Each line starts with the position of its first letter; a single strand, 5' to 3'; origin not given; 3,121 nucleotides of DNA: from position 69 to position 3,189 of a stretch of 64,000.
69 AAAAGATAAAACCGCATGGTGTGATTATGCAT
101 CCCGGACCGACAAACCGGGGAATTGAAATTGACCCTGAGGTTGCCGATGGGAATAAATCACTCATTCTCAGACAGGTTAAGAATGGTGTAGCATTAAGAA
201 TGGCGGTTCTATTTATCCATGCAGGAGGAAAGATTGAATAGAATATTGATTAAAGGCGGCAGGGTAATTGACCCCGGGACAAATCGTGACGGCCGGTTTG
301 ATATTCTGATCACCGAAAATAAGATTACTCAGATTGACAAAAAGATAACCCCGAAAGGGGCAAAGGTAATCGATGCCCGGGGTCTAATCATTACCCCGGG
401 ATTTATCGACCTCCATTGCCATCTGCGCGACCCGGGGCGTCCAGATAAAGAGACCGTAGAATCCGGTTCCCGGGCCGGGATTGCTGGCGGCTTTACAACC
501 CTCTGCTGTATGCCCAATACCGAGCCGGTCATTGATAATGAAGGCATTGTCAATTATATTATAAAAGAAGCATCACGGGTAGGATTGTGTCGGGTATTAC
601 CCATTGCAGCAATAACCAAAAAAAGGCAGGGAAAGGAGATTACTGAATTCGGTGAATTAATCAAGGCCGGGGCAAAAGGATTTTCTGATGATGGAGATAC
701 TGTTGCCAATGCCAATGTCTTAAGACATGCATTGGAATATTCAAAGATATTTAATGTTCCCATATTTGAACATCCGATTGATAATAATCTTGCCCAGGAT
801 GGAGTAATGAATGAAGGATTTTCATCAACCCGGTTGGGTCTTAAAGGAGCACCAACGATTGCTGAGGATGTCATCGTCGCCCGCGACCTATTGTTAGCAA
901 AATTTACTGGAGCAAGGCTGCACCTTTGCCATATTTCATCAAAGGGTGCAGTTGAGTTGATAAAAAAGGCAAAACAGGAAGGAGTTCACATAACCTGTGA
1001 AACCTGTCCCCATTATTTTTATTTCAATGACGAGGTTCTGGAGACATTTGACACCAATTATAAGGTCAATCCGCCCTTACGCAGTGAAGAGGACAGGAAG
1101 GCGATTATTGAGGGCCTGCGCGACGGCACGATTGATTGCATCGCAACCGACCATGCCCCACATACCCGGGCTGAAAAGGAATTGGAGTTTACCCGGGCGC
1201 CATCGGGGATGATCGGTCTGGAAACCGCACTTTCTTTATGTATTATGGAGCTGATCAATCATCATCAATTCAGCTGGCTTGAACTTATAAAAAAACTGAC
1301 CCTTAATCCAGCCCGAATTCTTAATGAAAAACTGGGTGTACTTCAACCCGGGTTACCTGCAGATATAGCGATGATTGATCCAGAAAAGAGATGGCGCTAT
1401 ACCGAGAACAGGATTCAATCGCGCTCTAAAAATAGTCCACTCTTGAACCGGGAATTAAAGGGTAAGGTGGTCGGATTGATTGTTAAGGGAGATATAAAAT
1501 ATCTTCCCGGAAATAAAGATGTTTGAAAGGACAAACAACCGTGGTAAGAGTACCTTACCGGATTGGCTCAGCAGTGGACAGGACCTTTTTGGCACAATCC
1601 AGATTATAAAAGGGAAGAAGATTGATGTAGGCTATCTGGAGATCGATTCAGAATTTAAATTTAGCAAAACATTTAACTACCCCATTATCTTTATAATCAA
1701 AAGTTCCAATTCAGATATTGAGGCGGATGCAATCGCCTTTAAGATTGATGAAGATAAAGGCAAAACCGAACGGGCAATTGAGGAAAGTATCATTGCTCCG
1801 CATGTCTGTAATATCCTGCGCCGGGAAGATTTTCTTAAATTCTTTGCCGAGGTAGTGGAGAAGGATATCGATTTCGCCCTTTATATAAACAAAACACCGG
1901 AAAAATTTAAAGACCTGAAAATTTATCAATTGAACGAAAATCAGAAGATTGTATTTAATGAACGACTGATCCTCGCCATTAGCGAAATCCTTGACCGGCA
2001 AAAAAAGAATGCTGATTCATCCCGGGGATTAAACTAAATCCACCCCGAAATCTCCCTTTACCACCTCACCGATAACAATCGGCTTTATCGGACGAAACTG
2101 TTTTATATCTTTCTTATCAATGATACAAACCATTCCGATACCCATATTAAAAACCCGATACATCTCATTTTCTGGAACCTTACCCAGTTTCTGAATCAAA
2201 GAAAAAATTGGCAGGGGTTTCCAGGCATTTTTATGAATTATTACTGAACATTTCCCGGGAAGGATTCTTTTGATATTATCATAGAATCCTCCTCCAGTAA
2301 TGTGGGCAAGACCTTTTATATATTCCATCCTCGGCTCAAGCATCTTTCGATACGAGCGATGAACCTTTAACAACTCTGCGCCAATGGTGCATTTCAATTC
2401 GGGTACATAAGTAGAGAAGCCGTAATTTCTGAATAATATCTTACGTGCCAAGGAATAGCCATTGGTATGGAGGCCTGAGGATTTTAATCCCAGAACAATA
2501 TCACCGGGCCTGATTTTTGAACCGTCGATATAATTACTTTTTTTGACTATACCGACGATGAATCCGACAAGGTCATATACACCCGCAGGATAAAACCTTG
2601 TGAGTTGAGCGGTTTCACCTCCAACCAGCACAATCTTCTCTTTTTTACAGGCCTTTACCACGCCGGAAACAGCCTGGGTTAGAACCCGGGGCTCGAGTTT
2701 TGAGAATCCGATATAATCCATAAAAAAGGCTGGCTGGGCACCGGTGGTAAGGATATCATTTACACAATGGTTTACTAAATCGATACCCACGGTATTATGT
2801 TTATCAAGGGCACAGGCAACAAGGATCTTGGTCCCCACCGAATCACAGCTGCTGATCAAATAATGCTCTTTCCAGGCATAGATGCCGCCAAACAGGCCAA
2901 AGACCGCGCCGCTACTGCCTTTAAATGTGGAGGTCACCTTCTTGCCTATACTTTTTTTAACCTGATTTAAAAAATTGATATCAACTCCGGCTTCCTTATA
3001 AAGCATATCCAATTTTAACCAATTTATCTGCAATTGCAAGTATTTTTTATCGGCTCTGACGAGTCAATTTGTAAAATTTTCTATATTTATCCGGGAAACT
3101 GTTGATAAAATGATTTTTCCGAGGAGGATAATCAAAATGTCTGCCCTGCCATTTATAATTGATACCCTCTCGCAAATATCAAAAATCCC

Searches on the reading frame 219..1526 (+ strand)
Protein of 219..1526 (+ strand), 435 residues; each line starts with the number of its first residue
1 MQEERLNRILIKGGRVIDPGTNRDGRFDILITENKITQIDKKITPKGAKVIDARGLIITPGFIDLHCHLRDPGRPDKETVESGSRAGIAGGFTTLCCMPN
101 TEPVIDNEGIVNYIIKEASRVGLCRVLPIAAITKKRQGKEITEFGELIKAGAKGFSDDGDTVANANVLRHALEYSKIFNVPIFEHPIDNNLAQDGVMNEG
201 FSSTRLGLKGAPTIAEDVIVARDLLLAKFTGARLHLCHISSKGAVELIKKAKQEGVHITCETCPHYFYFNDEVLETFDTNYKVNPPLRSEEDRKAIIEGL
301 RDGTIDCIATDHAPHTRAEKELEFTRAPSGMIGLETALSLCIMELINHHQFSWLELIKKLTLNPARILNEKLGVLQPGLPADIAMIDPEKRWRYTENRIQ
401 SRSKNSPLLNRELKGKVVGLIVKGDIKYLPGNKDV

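Call 61: search_protein_families(library=pfam, proteins=[window:219-1526:+], max_evalue=1)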
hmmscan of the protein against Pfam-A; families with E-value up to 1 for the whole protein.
window:219-1526:+ (435 aa): 3 families
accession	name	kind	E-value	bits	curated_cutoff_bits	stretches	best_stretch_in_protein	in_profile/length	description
PF01979.26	Amidohydro_1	-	3e-25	89.6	25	1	57-426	1-344/345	Amidohydrolase family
PF07969.17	Amidohydro_3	-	4.7e-11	43.3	29.7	2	49-71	1-23/472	Amidohydrolase family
PF12890.13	DHOase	-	9.5e-07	29.5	21.2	1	57-242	3-140/142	Dihydro-orotase-like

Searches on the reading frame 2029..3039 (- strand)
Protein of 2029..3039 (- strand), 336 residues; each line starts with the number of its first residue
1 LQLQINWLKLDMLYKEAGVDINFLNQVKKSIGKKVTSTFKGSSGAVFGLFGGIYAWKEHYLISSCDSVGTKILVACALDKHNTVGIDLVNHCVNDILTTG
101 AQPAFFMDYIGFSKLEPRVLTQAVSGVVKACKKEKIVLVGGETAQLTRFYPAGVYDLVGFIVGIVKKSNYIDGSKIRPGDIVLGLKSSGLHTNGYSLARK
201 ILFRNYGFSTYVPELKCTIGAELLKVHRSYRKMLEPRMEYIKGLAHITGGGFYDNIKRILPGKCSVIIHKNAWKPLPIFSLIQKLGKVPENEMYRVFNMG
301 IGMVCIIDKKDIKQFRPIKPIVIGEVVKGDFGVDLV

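Call 5: search_protein_families(library=pfam, proteins=[window:2029-3039:-], max_evalue=0.01)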
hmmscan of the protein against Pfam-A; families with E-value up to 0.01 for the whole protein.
window:2029-3039:- (336 aa): 2 families
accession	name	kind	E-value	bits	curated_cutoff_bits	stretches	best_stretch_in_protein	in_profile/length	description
PF00586.29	AIRS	-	2e-21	77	24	1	57-165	11-112/112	AIR synthase related protein, N-terminal domain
PF02769.27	AIRS_C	-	5.4e-21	75.8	23.1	1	177-330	1-149/156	AIR synthase related protein, C-terminal domain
